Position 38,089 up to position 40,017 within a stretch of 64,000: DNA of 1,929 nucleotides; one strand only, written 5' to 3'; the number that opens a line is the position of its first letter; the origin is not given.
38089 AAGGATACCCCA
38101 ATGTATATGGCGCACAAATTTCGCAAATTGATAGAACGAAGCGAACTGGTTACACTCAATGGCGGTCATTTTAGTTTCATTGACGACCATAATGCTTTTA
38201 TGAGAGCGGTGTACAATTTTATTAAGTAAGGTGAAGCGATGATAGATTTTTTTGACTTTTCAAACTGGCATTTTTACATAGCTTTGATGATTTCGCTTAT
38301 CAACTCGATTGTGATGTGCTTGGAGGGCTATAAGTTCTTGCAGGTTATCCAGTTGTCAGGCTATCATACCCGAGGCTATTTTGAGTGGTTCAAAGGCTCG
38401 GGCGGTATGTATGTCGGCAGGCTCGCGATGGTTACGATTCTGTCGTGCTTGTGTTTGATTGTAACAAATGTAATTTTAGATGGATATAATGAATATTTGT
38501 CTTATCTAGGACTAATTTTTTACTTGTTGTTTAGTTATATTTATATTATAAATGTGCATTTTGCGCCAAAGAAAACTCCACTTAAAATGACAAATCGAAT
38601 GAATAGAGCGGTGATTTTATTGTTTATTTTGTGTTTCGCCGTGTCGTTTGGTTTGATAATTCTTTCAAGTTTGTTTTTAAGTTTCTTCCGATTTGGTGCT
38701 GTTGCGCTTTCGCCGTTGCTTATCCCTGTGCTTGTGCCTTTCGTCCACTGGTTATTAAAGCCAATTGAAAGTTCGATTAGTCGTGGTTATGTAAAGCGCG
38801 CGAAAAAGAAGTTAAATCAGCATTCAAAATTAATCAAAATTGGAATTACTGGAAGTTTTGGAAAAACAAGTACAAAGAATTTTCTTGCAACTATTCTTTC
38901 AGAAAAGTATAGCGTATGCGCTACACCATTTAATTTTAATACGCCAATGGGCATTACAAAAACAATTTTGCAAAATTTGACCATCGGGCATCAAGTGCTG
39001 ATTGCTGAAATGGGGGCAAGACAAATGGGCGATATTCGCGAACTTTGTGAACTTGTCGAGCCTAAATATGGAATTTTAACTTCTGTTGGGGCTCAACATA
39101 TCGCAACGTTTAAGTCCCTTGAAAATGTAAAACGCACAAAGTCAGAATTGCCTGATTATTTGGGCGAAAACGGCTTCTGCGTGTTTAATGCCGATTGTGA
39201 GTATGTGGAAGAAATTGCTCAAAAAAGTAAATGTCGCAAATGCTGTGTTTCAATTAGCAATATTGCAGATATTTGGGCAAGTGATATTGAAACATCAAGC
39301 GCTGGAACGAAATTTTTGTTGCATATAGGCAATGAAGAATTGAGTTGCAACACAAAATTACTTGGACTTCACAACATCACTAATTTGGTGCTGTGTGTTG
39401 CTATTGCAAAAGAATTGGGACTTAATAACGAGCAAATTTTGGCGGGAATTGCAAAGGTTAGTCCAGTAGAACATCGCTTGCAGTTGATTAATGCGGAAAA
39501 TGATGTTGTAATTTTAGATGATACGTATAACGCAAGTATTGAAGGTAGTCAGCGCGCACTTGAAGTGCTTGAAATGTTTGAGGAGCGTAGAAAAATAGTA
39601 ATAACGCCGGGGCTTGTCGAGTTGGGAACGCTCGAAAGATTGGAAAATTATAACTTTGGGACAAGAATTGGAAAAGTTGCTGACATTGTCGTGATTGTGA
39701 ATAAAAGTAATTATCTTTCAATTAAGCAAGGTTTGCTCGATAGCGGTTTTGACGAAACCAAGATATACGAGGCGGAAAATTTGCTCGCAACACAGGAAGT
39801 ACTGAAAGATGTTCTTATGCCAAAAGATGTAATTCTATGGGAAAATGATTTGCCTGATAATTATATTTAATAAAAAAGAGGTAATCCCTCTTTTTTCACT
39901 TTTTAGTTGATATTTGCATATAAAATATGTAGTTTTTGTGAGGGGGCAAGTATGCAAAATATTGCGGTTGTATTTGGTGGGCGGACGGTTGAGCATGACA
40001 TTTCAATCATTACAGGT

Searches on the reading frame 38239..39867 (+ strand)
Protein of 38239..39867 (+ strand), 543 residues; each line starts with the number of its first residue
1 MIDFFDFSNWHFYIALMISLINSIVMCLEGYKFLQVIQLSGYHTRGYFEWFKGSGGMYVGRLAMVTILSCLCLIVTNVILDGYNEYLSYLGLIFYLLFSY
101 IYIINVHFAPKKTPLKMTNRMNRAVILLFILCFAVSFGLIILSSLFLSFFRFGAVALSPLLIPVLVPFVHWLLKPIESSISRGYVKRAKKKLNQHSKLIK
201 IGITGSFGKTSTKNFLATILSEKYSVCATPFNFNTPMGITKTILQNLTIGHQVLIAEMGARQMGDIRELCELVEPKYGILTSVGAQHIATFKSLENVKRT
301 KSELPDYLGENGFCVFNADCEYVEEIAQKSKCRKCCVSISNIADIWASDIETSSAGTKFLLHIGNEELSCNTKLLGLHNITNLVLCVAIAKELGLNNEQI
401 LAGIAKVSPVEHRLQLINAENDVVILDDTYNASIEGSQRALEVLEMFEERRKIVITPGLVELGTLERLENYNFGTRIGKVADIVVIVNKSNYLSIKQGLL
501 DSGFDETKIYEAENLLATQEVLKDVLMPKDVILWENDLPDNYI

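Call 87: search_protein_families(library=pfam, proteins=[window:38239-39867:+], max_evalue=0.001)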
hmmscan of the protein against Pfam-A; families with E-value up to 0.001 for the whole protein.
window:38239-39867:+ (543 aa): 2 families
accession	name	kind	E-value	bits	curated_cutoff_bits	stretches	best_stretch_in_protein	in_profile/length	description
PF08245.18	Mur_ligase_M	-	1.9e-40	139.4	24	1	203-390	1-200/200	Mur ligase middle domain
PF02875.26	Mur_ligase_C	-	4.8e-06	27.9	28.4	1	412-533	1-122/127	Mur ligase, glutamate ligase domain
